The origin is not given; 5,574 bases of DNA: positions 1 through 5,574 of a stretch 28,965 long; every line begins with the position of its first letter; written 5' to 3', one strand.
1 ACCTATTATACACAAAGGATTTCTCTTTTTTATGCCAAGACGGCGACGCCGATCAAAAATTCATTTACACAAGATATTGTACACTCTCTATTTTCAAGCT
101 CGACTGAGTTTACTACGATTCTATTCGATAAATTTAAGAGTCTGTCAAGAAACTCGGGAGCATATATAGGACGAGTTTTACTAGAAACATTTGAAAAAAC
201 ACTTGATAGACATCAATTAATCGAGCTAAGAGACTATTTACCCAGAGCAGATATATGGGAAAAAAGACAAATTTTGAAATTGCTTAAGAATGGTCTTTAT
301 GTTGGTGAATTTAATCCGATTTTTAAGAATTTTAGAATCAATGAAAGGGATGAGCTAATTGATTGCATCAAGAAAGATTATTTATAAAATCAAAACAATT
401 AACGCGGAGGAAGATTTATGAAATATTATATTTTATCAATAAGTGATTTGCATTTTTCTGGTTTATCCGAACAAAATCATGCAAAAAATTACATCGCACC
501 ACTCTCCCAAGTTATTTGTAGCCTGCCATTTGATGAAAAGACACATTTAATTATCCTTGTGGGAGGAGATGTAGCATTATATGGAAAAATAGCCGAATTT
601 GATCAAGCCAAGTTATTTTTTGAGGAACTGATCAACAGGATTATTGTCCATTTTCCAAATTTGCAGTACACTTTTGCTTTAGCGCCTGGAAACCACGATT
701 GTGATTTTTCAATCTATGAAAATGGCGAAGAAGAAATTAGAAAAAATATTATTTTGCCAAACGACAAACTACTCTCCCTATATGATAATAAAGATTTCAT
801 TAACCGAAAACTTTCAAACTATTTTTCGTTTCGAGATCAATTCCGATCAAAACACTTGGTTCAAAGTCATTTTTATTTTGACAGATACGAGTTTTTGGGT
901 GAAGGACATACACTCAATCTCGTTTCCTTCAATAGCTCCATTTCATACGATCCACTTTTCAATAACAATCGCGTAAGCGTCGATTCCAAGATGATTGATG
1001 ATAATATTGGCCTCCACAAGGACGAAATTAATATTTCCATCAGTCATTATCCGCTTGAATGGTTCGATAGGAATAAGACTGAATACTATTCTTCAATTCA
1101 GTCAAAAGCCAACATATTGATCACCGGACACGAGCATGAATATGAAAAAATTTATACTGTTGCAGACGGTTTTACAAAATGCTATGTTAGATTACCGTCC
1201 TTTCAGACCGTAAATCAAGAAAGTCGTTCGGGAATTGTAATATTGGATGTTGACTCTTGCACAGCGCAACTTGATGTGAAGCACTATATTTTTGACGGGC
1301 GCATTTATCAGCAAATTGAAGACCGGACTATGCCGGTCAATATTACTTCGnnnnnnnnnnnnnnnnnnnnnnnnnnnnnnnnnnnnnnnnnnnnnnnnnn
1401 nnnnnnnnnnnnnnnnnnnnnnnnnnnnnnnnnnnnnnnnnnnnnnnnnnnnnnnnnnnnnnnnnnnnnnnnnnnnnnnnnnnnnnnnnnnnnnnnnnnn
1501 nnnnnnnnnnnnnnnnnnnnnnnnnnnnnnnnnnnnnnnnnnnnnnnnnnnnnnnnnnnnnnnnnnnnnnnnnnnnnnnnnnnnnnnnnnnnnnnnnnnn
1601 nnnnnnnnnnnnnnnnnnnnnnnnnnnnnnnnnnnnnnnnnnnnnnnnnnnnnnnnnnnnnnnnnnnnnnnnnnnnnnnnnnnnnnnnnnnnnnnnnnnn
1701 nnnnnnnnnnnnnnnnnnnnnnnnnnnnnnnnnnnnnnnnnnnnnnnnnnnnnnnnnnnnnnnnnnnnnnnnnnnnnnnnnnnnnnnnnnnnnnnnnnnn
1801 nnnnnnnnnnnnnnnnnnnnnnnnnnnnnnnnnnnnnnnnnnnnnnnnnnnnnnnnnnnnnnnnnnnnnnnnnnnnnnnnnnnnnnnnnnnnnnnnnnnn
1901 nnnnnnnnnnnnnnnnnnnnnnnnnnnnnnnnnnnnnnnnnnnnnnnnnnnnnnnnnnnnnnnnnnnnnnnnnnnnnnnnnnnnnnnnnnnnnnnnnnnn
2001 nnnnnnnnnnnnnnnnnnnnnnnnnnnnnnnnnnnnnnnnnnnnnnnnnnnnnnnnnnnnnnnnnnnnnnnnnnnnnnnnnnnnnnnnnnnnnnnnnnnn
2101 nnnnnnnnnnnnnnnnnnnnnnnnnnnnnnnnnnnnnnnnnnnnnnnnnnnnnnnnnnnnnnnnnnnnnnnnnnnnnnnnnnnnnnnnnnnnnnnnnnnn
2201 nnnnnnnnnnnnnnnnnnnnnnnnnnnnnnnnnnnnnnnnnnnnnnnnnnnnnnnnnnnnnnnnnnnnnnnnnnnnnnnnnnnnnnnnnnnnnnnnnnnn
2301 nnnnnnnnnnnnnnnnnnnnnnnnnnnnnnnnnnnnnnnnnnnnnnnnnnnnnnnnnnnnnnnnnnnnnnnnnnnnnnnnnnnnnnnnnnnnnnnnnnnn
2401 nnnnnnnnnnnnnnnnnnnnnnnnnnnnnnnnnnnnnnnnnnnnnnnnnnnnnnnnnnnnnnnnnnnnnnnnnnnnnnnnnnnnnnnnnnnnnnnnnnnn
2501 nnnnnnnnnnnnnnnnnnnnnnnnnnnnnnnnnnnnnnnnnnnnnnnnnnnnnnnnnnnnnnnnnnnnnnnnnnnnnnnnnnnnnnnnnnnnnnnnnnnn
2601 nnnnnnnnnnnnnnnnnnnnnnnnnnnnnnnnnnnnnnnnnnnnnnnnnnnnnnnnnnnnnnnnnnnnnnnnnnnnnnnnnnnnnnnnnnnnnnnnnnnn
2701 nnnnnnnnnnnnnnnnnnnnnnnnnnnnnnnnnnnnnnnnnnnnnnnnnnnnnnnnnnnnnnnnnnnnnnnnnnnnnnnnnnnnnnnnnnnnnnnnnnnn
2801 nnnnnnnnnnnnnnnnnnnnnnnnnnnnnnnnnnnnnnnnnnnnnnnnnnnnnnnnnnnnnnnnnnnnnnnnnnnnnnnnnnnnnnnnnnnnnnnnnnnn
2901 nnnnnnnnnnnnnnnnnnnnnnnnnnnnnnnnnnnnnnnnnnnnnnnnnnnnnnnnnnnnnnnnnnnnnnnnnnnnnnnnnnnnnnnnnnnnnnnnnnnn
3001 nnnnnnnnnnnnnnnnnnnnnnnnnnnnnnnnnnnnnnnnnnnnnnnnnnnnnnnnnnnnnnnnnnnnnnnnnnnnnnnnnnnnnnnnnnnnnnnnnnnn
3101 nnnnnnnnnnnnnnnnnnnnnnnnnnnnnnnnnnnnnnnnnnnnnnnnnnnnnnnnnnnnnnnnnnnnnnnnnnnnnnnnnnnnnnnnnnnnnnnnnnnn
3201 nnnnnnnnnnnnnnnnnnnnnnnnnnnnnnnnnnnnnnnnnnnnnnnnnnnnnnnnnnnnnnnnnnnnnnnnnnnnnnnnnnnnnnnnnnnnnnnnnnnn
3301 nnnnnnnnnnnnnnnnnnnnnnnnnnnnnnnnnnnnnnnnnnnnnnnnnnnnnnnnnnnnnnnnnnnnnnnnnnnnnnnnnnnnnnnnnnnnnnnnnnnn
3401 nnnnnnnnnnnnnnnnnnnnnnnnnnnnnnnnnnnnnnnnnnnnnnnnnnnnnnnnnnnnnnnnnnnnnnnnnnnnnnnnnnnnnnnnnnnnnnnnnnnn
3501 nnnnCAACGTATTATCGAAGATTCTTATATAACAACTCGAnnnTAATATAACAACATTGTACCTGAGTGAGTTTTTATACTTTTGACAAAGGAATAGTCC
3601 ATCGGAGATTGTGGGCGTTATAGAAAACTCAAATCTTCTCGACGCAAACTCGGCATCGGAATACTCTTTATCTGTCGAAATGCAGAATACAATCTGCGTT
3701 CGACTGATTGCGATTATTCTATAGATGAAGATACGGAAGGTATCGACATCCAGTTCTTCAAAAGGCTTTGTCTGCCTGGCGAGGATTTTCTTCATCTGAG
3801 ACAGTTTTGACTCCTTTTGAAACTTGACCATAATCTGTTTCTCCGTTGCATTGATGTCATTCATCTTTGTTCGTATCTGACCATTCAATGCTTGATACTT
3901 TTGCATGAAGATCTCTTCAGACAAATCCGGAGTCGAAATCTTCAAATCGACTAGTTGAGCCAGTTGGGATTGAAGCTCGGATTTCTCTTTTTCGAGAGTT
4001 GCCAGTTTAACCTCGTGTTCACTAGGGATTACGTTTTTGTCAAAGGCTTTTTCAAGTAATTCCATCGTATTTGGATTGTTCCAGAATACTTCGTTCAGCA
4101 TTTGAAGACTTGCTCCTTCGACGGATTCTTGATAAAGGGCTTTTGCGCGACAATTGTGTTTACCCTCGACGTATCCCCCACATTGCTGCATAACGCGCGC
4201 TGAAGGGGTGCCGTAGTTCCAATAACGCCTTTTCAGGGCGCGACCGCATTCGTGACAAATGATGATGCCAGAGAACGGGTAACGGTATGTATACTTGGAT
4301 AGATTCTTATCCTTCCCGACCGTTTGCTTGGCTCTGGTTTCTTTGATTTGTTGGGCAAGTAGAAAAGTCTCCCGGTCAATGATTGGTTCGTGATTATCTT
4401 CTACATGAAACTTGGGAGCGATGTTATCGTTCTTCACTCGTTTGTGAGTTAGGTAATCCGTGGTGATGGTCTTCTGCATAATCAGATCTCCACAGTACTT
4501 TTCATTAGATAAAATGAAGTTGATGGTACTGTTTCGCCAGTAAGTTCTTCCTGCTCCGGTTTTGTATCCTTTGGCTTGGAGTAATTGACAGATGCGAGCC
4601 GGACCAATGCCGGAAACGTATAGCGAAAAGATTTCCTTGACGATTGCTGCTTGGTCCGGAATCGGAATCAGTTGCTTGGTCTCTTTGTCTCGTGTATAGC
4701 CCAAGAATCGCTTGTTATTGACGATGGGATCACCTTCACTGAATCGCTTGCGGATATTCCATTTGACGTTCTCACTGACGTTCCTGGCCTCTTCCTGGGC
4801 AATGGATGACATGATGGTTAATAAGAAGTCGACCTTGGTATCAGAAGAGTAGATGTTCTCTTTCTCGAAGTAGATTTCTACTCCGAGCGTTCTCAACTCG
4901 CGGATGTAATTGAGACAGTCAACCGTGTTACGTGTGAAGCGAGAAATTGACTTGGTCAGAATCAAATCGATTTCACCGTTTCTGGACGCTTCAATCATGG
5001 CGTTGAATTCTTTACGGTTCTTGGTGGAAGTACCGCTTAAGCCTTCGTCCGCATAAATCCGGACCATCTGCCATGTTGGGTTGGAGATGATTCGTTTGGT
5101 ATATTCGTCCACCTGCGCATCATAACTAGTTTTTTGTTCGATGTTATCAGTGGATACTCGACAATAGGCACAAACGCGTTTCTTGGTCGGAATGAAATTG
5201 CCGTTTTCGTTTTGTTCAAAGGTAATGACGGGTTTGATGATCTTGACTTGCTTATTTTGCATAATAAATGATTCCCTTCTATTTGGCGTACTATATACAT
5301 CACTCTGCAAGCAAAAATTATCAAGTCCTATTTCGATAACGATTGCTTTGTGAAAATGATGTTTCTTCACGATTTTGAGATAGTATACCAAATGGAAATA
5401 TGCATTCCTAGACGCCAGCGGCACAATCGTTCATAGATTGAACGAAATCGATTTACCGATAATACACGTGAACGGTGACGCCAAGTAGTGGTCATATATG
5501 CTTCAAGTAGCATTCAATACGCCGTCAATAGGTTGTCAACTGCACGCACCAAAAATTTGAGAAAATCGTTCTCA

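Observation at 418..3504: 1028-aa fusion of a metallophosphoesterase, a P-loop NTPase and a helical repeat region: a candidate STAND/Avs-like single-gene antiviral protein.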

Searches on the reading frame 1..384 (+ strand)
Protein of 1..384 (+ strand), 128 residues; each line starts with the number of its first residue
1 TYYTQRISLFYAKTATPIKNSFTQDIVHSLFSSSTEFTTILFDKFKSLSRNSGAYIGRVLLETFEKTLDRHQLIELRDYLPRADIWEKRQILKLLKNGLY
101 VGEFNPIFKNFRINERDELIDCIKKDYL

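Call 12: search_protein_families(library=pfam, proteins=[window:1-384:+], max_evalue=0.01)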
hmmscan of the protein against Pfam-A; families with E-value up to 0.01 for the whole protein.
window:1-384:+ (128 aa): 0 families

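Call 13: search_protein_families(library=padloc, proteins=[window:1-384:+], max_evalue=0.01)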
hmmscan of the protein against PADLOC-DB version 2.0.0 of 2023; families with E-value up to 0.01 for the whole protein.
window:1-384:+ (128 aa): 1 family
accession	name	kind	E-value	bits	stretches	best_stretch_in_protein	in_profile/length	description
PDLC03783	Drt8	-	1.4e-07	29.2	1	20-121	389-483/493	DRT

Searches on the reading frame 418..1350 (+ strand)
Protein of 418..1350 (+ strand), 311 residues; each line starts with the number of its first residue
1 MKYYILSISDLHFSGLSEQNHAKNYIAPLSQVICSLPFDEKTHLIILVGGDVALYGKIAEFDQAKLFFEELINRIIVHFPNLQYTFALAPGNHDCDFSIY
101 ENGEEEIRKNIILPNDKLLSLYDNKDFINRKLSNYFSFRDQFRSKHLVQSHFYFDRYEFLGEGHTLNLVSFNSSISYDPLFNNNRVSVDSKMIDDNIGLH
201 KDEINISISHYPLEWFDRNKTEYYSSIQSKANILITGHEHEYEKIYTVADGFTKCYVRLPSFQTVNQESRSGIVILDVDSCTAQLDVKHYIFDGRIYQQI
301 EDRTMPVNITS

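Call 59: predict_structure(alignment_id=A3)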
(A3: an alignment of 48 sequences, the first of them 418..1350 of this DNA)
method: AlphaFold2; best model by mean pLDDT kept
length: 311 residues; sequences in the alignment: 48
mean_pLDDT: 88.0   pTM: 0.89
mean pLDDT of the five models: 88.0, 87.4, 86.6, 86.3, 85.9
residues with pLDDT >= 90: 187; 70-90: 95; 50-70: 27; < 50: 2
segments of 3 or more residues with pLDDT < 50: none
pLDDT, mean of each block of 10 residues (from residue 1): 97 89 96 97 97 96 98 98 97 90 81 61 81 96 94 93 96 79 67 87 94 77 85 87 86 88 85 97 95 95 59 42
secondary structure, 60 per line:
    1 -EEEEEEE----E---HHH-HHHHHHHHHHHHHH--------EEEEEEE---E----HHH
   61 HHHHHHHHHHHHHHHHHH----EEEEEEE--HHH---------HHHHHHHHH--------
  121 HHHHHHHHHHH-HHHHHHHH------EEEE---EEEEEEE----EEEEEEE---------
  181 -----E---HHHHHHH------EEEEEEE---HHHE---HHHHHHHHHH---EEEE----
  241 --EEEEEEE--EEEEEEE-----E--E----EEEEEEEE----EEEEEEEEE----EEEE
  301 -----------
elements in order: E2-8 H21-34 E43-49 H58-78 E83-89 H104-112 H121-131 H133-140 E147-150 E154-160 E165-171 H190-196 E203-209 H220-229 E233-236 E243-249 E252-258 E272-279 E284-292 E297-300

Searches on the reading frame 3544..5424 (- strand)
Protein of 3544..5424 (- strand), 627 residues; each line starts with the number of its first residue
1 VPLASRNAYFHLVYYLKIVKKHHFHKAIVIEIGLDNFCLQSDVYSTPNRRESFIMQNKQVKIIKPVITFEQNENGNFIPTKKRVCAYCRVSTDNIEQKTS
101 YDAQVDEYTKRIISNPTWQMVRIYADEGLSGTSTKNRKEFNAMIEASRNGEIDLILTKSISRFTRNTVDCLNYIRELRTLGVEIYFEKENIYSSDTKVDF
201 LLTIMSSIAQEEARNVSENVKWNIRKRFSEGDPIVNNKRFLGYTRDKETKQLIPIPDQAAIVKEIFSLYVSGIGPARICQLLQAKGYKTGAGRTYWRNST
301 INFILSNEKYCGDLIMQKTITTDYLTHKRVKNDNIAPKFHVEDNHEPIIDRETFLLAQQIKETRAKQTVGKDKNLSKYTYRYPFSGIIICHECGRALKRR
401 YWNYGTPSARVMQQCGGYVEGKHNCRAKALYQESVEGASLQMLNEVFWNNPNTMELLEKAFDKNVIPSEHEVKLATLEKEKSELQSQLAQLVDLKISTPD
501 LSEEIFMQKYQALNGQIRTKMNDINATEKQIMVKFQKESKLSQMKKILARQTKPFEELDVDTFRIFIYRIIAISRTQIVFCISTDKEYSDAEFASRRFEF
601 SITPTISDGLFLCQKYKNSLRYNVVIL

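Call 12: search_protein_families(library=pfam, proteins=[window:3544-5424:-], max_evalue=0.01)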
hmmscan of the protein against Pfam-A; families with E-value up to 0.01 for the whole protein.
window:3544-5424:- (627 aa): 4 families
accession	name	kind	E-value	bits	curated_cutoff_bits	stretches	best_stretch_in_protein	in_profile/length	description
PF00239.26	Resolvase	-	2.2e-32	112.6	23.3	1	85-231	2-143/145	Resolvase, N terminal domain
PF07508.19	Recombinase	-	3.4e-24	85.5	21.1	1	256-364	1-102/102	Recombinase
PF13408.12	Zn_ribbon_recom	-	6.9e-09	36.4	25.3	1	383-443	1-57/58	Recombinase zinc beta ribbon domain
PF06034.16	DUF919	-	0.0027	17.9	21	0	516-546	5-35/62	Nucleopolyhedrovirus protein of unknown function (DUF919)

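Call 13: search_protein_families(library=padloc, proteins=[window:3544-5424:-], max_evalue=0.01)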
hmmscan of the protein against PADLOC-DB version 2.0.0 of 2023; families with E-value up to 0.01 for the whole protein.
window:3544-5424:- (627 aa): 0 families
